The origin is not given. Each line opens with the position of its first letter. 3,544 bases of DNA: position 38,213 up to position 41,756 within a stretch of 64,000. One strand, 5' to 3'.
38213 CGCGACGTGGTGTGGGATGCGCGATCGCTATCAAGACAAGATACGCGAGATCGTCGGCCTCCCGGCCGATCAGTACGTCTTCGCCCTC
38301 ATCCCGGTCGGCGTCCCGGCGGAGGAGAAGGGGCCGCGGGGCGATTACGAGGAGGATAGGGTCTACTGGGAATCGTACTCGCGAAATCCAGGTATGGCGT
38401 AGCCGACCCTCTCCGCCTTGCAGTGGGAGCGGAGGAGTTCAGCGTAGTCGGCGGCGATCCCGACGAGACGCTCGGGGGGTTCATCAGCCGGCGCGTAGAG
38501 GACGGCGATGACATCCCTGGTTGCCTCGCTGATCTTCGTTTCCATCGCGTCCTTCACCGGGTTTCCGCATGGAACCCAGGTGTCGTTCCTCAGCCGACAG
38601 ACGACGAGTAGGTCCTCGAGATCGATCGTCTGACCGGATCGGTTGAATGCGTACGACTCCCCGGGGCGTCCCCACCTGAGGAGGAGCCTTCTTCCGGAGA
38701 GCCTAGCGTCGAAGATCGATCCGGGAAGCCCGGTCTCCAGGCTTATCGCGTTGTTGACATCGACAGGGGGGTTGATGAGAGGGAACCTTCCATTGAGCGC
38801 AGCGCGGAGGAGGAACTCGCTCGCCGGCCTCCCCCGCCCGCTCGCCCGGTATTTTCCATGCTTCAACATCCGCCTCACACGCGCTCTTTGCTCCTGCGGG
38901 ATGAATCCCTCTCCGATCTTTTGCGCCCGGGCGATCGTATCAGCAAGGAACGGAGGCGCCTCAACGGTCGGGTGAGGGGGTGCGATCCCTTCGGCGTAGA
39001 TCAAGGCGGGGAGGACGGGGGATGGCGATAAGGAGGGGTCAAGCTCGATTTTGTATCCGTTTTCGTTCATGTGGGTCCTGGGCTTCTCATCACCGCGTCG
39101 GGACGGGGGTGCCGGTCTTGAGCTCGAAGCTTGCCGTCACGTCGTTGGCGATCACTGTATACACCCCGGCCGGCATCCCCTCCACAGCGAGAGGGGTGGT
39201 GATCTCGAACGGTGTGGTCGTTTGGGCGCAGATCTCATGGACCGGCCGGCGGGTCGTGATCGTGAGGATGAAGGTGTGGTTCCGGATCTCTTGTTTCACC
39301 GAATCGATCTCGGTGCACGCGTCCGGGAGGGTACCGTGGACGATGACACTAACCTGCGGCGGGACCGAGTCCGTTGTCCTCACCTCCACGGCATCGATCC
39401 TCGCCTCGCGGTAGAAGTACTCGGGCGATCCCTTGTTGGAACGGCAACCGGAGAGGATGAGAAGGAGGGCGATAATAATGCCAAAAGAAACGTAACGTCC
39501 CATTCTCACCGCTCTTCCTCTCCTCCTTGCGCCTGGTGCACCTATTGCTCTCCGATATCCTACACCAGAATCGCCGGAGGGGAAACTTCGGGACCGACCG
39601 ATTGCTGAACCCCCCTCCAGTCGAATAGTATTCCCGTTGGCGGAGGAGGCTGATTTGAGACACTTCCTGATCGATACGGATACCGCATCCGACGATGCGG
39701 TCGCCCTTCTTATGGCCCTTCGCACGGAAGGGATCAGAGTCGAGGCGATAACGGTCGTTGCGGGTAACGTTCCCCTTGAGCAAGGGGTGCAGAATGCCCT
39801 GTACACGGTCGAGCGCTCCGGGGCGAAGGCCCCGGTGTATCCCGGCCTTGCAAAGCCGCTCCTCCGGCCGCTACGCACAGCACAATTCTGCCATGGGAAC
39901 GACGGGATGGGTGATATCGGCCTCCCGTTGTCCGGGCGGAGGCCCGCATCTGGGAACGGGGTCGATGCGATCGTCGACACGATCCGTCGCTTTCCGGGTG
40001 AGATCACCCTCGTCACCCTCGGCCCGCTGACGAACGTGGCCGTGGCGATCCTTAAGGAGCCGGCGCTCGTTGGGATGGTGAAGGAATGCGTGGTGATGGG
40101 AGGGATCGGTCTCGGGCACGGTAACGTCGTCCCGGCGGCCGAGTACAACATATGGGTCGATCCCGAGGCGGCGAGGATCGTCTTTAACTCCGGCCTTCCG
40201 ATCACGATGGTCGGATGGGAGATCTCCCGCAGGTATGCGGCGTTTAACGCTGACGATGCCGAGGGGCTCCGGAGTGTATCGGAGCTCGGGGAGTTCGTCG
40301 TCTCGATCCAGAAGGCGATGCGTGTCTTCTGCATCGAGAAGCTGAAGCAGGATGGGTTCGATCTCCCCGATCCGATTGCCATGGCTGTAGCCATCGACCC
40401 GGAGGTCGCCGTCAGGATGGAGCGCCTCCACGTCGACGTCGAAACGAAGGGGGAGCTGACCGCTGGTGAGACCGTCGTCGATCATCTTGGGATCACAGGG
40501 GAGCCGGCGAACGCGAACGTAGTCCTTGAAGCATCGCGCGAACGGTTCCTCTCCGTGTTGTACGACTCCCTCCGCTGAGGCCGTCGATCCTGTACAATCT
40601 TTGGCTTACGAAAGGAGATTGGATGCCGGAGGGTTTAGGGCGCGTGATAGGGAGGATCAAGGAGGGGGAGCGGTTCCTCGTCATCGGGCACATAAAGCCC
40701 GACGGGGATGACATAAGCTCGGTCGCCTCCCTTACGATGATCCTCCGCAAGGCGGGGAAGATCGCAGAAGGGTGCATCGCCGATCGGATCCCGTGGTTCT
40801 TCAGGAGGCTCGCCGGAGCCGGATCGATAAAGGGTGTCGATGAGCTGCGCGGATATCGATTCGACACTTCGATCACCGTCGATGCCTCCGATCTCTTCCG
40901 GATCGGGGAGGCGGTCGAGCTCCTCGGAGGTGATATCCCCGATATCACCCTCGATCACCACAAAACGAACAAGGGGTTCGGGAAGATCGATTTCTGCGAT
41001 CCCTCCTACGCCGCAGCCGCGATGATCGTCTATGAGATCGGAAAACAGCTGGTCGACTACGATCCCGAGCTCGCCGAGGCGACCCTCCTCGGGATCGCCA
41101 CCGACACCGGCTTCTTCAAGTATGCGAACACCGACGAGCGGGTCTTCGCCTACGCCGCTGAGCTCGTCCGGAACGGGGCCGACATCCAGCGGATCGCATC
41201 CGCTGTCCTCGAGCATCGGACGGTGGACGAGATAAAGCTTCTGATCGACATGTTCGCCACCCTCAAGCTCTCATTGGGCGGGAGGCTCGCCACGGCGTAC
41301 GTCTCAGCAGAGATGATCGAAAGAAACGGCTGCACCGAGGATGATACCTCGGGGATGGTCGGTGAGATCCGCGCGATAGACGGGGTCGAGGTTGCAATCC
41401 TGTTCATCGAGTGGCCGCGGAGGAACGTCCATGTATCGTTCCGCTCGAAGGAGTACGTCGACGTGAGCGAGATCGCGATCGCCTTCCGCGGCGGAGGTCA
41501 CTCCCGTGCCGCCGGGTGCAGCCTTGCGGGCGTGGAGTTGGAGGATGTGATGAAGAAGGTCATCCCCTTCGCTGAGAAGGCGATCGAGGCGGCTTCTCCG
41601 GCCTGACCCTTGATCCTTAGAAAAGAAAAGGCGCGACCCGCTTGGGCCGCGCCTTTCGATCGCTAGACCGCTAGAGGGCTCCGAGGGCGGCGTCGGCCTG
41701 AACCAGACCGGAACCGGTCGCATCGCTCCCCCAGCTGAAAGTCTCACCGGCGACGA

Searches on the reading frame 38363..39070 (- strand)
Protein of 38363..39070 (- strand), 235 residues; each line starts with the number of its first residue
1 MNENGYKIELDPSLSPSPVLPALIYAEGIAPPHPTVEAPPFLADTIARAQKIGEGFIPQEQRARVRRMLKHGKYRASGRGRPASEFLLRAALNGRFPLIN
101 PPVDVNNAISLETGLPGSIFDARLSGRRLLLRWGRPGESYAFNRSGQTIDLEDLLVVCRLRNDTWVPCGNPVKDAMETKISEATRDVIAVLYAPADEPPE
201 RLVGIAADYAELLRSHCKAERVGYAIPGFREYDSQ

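Call 69: search_protein_families(library=pfam, proteins=[window:38363-39070:-], max_evalue=0.00001)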
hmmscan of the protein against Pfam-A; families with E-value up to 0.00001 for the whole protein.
window:38363-39070:- (235 aa): 1 family
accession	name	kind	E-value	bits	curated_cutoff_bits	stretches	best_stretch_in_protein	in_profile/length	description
PF03483.22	B3_4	-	5.2e-10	39.6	29.3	1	82-190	18-123/174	B3/4 domain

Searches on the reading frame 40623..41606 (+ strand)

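Call 69: search_protein_families(library=pfam, proteins=[window:40623-41606:+], max_evalue=0.00001)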
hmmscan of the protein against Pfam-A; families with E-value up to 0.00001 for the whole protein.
window:40623-41606:+ (327 aa): 2 families
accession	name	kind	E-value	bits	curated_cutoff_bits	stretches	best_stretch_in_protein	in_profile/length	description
PF02272.25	DHHA1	-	8.3e-13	49.1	25.9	1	225-314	7-97/102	DHHA1 domain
PF01368.27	DHH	-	4e-12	46.9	28.1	1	18-158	2-125/125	DHH family, N-terminal domain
